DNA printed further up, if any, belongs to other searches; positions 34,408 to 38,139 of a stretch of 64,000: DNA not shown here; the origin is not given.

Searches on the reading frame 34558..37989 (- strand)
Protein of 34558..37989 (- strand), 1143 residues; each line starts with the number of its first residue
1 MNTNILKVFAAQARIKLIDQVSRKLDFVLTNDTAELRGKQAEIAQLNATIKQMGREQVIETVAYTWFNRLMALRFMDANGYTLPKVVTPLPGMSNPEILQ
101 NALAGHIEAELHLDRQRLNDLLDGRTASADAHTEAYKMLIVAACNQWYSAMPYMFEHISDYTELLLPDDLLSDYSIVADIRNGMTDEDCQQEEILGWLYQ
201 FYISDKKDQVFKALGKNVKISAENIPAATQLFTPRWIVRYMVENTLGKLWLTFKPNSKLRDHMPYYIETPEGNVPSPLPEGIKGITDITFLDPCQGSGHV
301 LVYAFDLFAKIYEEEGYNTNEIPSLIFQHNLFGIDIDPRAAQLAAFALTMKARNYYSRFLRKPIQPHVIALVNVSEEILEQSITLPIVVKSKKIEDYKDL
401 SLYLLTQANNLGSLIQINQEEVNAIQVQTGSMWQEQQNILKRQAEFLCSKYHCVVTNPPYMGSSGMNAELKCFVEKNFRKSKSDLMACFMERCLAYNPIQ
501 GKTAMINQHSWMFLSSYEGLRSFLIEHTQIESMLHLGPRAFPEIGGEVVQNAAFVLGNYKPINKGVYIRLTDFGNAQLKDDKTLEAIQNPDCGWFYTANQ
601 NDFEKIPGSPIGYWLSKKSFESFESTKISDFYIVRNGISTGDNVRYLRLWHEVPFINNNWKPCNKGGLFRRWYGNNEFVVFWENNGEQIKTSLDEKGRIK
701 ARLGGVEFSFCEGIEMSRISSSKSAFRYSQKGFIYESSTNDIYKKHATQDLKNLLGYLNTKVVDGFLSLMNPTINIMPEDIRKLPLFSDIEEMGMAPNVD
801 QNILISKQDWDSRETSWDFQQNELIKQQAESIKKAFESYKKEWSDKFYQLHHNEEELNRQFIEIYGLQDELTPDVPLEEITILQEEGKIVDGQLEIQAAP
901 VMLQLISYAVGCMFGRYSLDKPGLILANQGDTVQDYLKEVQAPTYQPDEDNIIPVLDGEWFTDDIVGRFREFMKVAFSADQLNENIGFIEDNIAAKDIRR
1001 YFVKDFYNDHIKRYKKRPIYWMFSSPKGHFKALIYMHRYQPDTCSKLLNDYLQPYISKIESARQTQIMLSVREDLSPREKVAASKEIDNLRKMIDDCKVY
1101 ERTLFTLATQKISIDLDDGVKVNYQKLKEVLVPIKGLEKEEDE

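Call 8: search_protein_families(library=padloc, proteins=[window:34558-37989:-], max_evalue=0.00001)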
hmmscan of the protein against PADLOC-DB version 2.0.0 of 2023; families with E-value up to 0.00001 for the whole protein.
window:34558-37989:- (1143 aa): 29 families (the best 25 are shown)
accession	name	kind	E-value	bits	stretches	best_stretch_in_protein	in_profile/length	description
PDLC02521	PglX|PglXI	-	0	1347.1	1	1-1137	1-1173/1174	PglX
PDLC03600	REase_MTase_IIG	-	0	1185.8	1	1-1142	1-1202/1205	Type IIG restriction enzyme-methyltransferase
PDLC02641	DrmMI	-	4.4e-229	761.4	1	43-1135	60-1161/1161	DrmMI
PDLC02522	PglX|PglXI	-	1.1e-214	713.7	2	282-831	418-983/1218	PglX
PDLC02525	PglX|PglXI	-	2.8e-203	674.9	1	1-572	1-578/607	PglX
PDLC02516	PglX|PglXI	-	7.7e-190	630.5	1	566-1140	3-590/593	PglX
PDLC02524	PglX|PglXI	-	8.3e-146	485.3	1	177-834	2-689/722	PglX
PDLC02517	PglX|PglXI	-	1.4e-128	428.4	1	438-1136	3-695/707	PglX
PDLC02531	PglX|PglXI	-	6.2e-103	342.6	2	944-1139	155-356/359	PglX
PDLC02527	PglX|PglXI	-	5.2e-95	317.3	3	447-1123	553-1228/1332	PglX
PDLC02523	PglX|PglXI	-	7.8e-86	287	4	449-820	560-935/1428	PglX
PDLC02528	PglX|PglXI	-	2.3e-79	265.4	3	285-761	289-769/1125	PglX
PDLC02519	PglX|PglXI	-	2.3e-77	258.7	2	441-866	473-917/1241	PglX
PDLC02518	PglX|PglXI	-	4.1e-66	221.6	3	406-1111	469-1195/1412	PglX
PDLC02535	PglX|PglXI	-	5.3e-41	138.9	2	286-700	296-714/731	PglX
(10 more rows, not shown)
